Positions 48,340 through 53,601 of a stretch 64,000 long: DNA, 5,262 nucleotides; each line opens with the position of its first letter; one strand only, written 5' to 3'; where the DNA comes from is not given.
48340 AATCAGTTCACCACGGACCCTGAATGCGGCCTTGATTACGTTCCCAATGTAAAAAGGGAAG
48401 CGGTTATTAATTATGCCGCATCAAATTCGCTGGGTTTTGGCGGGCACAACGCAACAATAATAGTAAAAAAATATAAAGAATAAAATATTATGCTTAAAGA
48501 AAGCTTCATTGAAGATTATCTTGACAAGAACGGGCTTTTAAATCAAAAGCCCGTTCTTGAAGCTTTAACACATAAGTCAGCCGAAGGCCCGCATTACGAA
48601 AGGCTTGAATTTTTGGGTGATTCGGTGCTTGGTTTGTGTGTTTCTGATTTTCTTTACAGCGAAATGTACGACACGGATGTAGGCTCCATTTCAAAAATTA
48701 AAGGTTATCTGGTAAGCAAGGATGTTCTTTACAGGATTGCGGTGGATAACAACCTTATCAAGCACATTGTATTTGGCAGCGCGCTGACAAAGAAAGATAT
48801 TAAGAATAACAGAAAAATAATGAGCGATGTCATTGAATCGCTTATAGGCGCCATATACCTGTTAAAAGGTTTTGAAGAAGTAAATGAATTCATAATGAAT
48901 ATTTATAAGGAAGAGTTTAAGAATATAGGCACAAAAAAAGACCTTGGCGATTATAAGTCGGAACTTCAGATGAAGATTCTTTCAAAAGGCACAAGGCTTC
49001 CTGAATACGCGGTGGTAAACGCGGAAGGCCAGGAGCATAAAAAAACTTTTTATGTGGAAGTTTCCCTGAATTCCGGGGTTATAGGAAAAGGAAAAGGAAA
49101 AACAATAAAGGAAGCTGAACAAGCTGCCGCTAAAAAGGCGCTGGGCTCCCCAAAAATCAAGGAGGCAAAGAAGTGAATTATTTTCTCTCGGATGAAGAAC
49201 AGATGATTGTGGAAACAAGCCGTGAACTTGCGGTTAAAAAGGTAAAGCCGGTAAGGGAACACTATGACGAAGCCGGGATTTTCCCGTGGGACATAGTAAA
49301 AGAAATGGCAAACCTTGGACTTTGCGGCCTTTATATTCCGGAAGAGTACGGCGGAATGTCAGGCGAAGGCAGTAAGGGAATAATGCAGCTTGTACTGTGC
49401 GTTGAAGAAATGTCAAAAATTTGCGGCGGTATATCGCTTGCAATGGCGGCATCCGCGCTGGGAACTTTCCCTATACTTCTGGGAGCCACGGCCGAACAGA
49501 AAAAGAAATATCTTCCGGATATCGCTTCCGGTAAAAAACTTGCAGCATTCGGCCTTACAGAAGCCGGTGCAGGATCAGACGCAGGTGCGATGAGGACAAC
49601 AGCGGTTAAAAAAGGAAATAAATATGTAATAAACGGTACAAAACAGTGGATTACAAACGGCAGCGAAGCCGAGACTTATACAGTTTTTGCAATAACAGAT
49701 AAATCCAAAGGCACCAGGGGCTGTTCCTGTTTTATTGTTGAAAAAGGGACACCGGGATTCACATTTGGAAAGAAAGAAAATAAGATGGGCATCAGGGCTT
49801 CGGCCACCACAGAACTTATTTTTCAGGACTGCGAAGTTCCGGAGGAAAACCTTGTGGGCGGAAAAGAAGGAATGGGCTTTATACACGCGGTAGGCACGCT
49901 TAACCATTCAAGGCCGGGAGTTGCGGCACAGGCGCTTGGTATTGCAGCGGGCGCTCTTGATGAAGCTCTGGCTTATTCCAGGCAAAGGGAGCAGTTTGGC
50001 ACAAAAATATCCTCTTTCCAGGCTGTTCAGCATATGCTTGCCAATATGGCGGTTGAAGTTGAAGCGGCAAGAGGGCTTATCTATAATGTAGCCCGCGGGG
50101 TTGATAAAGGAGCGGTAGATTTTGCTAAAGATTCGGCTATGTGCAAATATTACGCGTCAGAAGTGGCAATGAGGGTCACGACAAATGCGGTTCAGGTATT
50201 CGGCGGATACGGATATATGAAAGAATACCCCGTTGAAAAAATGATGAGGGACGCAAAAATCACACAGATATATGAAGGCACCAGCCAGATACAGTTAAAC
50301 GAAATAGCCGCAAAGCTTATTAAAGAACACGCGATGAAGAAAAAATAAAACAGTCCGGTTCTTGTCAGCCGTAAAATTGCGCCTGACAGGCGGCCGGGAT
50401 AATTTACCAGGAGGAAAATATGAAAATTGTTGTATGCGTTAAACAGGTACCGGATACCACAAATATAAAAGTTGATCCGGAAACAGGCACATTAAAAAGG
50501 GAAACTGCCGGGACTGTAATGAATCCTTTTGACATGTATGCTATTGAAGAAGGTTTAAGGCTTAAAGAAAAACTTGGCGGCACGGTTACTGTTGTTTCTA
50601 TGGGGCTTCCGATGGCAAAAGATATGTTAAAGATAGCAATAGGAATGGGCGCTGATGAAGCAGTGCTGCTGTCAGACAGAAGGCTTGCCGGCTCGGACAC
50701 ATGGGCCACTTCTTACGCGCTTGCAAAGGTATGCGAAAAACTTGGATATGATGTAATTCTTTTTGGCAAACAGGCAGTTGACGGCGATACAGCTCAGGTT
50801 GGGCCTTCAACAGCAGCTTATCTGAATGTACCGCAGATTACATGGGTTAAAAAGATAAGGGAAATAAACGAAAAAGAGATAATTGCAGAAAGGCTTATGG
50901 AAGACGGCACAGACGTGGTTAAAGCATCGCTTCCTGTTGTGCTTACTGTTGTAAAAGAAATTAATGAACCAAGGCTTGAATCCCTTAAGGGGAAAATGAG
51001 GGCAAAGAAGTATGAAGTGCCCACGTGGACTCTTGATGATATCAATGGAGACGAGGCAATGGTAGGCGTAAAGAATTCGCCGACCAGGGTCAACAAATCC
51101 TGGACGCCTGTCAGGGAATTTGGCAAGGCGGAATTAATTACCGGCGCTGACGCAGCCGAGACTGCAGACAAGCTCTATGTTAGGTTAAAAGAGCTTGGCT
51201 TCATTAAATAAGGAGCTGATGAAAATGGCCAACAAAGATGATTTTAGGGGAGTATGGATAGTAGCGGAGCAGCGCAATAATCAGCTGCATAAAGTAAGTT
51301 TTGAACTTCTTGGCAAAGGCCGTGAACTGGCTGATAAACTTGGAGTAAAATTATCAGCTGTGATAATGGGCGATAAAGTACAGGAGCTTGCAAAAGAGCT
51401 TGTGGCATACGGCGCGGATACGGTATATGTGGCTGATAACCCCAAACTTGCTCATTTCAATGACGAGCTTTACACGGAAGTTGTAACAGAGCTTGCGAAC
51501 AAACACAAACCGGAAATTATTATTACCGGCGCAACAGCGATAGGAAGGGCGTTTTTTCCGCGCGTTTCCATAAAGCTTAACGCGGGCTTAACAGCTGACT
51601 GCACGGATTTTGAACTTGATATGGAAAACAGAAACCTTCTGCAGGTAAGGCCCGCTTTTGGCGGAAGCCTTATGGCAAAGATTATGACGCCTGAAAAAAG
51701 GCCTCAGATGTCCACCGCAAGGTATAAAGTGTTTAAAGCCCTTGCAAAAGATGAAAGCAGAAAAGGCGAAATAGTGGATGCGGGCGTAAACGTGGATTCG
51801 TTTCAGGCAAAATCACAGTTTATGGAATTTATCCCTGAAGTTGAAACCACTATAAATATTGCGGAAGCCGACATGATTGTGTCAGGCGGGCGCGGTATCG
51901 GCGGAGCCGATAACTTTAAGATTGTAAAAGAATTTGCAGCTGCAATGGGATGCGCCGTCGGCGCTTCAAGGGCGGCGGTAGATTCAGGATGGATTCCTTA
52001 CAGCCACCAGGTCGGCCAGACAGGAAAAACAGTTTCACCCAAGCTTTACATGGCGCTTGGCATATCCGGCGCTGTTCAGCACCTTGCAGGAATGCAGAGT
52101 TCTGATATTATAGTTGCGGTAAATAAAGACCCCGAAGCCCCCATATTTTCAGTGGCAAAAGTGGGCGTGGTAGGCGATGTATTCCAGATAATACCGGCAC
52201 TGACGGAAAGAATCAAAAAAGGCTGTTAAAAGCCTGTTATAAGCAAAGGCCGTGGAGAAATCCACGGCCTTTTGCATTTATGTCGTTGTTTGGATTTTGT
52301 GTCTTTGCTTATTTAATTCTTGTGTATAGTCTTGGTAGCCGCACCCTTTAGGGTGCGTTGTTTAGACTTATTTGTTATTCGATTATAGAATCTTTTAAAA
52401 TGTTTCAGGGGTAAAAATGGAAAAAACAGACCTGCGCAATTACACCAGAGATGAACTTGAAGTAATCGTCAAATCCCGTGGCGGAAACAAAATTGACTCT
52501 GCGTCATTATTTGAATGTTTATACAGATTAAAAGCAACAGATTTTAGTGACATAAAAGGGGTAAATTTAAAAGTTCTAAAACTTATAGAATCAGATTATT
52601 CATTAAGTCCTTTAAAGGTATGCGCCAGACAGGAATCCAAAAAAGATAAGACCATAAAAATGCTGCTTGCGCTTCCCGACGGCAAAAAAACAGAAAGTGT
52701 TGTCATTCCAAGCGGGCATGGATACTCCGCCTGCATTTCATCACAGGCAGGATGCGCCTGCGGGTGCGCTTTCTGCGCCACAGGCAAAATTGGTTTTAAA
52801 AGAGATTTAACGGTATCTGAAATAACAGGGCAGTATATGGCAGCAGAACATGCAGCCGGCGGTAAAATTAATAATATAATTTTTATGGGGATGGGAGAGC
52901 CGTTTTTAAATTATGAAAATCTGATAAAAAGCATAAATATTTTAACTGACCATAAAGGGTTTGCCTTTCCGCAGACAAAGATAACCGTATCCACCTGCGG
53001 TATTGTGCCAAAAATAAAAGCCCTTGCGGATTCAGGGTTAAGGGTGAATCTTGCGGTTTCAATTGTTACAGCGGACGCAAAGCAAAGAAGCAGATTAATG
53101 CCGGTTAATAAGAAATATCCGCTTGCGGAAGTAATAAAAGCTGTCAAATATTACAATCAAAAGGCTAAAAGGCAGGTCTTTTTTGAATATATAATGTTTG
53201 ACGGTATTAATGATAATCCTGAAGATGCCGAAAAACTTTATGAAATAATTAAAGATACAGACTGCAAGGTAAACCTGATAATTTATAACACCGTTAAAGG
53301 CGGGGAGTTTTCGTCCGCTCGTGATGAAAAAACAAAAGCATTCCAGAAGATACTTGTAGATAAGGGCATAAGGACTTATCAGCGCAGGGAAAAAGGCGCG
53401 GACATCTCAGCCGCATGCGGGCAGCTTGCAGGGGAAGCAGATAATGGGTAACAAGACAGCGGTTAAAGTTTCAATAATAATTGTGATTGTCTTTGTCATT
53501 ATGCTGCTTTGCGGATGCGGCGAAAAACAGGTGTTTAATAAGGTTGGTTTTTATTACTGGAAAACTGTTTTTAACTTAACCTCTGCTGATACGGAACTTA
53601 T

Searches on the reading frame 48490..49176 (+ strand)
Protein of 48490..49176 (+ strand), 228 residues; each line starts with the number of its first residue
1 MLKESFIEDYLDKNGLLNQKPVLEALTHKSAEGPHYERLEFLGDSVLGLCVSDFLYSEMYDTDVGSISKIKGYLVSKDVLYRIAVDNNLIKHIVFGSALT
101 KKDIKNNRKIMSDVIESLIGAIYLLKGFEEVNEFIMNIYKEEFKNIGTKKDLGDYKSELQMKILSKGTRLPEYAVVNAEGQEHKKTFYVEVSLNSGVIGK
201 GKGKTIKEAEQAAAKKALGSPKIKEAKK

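Call 20: search_protein_families(library=pfam, proteins=[window:48490-49176:+], max_evalue=0.001)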
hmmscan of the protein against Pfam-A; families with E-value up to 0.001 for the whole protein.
window:48490-49176:+ (228 aa): 3 families
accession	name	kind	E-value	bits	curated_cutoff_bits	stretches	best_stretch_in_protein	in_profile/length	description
PF14622.11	Ribonucleas_3_3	-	6.5e-27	94.7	35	1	22-138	5-123/128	Ribonuclease-III-like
PF00636.31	Ribonuclease_3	-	5.7e-18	66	27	1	37-126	1-101/102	Ribonuclease III domain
PF00035.32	dsrm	-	7.6e-14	52.5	23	1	155-218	1-63/66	Double-stranded RNA binding motif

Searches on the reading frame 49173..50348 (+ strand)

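Call 20: search_protein_families(library=pfam, proteins=[window:49173-50348:+], max_evalue=0.001)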
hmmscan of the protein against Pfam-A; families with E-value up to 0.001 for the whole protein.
window:49173-50348:+ (391 aa): 5 families
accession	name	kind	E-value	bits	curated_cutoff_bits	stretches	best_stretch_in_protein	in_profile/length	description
PF00441.29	Acyl-CoA_dh_1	-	7.4e-53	179.2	22.4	1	233-382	1-149/150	Acyl-CoA dehydrogenase, C-terminal domain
PF02771.21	Acyl-CoA_dh_N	-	3.4e-31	108.4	22.9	1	6-121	1-113/113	Acyl-CoA dehydrogenase, N-terminal domain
PF02770.24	Acyl-CoA_dh_M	-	3.6e-28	98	33.3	1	125-220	1-97/97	Acyl-CoA dehydrogenase, middle domain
PF08028.16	Acyl-CoA_dh_2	-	2.4e-23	83.3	22.7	1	250-371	3-133/134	Acyl-CoA dehydrogenase, C-terminal domain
PF22924.1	ACOX_C_alpha1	-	2.9e-05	24.4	27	1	266-381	27-167/169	Acyl-CoA oxidase, C-alpha1 domain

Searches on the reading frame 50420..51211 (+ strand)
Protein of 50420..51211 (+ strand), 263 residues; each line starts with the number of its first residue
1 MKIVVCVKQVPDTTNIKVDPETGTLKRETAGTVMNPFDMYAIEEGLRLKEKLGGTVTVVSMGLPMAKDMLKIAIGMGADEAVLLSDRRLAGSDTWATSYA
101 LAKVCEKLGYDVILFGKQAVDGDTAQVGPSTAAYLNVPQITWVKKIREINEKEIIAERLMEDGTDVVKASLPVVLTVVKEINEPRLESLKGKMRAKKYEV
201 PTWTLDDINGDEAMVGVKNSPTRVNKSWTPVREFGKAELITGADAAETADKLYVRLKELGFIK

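Call 20: search_protein_families(library=pfam, proteins=[window:50420-51211:+], max_evalue=0.001)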
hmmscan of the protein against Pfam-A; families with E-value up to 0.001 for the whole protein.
window:50420-51211:+ (263 aa): 1 family
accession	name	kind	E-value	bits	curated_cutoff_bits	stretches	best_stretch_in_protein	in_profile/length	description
PF01012.27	ETF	-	4.2e-48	164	26.7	1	23-207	2-180/181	Electron transfer flavoprotein domain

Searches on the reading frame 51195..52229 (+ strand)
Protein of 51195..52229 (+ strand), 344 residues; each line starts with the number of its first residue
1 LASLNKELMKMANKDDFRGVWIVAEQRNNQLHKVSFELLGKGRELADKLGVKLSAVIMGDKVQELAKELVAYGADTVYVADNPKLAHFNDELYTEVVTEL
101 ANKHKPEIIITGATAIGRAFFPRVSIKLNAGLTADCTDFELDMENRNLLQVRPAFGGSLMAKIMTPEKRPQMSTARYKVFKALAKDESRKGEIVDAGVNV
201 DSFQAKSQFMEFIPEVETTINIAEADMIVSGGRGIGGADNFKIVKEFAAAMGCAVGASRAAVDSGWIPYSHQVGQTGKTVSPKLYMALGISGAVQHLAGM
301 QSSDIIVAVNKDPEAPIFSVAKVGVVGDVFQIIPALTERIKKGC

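Call 20: search_protein_families(library=pfam, proteins=[window:51195-52229:+], max_evalue=0.001)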
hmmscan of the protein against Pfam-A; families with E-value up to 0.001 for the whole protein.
window:51195-52229:+ (344 aa): 2 families
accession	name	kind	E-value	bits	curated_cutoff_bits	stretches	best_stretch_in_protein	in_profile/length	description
PF01012.27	ETF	-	1.3e-48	165.6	26.7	1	20-196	1-176/181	Electron transfer flavoprotein domain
PF00766.25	ETF_alpha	-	1.1e-35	121.9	27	1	221-301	1-81/81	Electron transfer flavoprotein FAD-binding domain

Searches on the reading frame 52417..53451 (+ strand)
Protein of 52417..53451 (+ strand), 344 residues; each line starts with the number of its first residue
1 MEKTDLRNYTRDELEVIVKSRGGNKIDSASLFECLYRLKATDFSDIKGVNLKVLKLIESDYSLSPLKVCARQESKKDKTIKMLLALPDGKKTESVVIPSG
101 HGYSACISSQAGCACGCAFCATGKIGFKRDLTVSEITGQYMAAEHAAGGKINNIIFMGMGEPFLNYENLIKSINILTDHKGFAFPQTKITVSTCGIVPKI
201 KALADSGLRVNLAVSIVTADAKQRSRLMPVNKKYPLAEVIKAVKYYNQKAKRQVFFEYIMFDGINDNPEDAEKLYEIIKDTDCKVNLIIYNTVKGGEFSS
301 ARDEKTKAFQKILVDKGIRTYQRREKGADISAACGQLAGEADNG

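Call 20: search_protein_families(library=pfam, proteins=[window:52417-53451:+], max_evalue=0.001)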
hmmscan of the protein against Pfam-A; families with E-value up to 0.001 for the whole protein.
window:52417-53451:+ (344 aa): 1 family
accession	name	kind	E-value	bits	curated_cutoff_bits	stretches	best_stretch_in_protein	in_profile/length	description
PF04055.27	Radical_SAM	-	7.6e-17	62.4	29.5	1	108-270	2-161/166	Radical SAM superfamily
